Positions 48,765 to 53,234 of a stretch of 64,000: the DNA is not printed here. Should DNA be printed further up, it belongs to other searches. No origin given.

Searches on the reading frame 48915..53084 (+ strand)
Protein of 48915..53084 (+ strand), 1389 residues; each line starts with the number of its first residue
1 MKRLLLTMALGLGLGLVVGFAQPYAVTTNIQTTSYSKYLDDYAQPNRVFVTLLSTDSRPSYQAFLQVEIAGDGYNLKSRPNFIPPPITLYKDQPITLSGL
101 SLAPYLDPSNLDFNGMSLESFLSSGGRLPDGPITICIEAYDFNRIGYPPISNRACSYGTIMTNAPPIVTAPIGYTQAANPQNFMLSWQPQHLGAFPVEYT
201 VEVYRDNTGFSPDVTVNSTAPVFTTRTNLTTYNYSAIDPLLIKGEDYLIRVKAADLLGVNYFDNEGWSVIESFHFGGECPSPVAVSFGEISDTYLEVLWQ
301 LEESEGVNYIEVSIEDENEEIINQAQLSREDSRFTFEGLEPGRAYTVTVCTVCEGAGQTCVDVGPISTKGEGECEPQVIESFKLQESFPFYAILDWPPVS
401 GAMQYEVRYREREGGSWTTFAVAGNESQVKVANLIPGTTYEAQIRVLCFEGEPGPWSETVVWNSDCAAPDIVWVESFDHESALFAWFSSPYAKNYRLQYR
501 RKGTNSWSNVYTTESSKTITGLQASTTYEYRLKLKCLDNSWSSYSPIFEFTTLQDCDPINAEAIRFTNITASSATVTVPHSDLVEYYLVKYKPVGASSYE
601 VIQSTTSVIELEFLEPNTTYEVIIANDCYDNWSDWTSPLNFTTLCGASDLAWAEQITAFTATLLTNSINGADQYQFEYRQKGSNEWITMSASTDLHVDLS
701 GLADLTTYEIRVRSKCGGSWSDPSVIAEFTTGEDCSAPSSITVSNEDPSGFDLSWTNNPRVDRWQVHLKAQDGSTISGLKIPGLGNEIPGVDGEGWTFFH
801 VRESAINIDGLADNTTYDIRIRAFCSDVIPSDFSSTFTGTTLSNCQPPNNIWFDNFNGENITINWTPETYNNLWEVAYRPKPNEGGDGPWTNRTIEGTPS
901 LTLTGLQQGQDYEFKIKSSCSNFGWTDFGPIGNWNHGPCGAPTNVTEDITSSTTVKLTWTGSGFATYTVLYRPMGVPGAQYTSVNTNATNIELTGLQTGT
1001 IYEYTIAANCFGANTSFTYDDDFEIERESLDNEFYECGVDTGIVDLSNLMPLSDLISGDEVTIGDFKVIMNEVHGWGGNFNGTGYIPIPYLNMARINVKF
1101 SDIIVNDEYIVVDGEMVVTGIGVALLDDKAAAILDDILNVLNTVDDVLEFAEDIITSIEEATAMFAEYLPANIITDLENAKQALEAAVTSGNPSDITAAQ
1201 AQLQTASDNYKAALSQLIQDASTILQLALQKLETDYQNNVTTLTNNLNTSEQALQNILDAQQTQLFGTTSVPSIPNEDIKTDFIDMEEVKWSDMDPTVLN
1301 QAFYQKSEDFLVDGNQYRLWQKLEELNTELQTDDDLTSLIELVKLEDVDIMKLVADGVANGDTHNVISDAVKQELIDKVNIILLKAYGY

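Call 5: search_protein_families(library=pfam, proteins=[window:48915-53084:+], max_evalue=1)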
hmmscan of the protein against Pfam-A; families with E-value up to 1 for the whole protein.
window:48915-53084:+ (1389 aa): 11 families
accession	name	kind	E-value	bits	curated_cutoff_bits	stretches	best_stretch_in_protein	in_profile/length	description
PF00041.27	fn3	-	7.6e-57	189.9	25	9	941-1008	2-68/84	Fibronectin type III domain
PF16656.11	Pur_ac_phosph_N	-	1.5e-23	83.6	30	5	475-552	9-93/93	Purple acid Phosphatase, N-terminal domain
PF25059.1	FN3_DSCAM-DSCAML_C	-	4.5e-23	81.8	39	3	404-445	22-63/89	DSCAM/DSCAML C-terminal Fn3-like domain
PF21605.3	CRLF2-like_D2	-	1.4e-13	51.1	27.3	3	494-542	29-77/94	Cytokine receptor-like factor 2-like, D2 domain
PF25788.1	Ig_Rha78A_N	-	2.8e-09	37.6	27.4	1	404-463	37-100/105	Rha78A-like, N-terminal immunoglobulin domain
PF09294.16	Interfer-bind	-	9.7e-07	29.5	21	0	402-446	41-84/104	Interferon-alpha/beta receptor, fibronectin type III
PF01108.23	Tissue_fac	-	0.00053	20.2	27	0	465-536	21-98/107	Tissue factor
PF22986.3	Fn3_ELFN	-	0.001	19.4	27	1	564-625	4-67/85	ELFN1/ELFN2, fibronectin type-III domain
PF01442.23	Apolipoprotein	-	0.047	13.8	90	1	1154-1263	9-113/190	Apolipoprotein A1/A4/E domain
PF24946.1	Fn3_Dep-1_4th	-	0.15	12.6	27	0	317-356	51-90/100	Dep-1 fourth Fn3-like domain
PF04778.17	LMP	-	0.25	11.7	26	1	1171-1220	96-145/158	LMP repeated region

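Call 6: search_protein_families(library=ncbifam, proteins=[window:48915-53084:+], max_evalue=1)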
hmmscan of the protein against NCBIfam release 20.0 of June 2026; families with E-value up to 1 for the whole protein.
window:48915-53084:+ (1389 aa): 2 families
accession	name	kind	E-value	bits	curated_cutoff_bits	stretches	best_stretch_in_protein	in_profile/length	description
NF045522.1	MXAN_2561_fam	equivalog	0.00075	19.1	150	0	800-824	217-241/304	MXAN_2561 family MXYO-CTERM-anchored protein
NF033914.0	antiphage_ZorA_1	subfamily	0.037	12.3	190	1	1156-1260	384-483/619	anti-phage ZorAB system protein ZorA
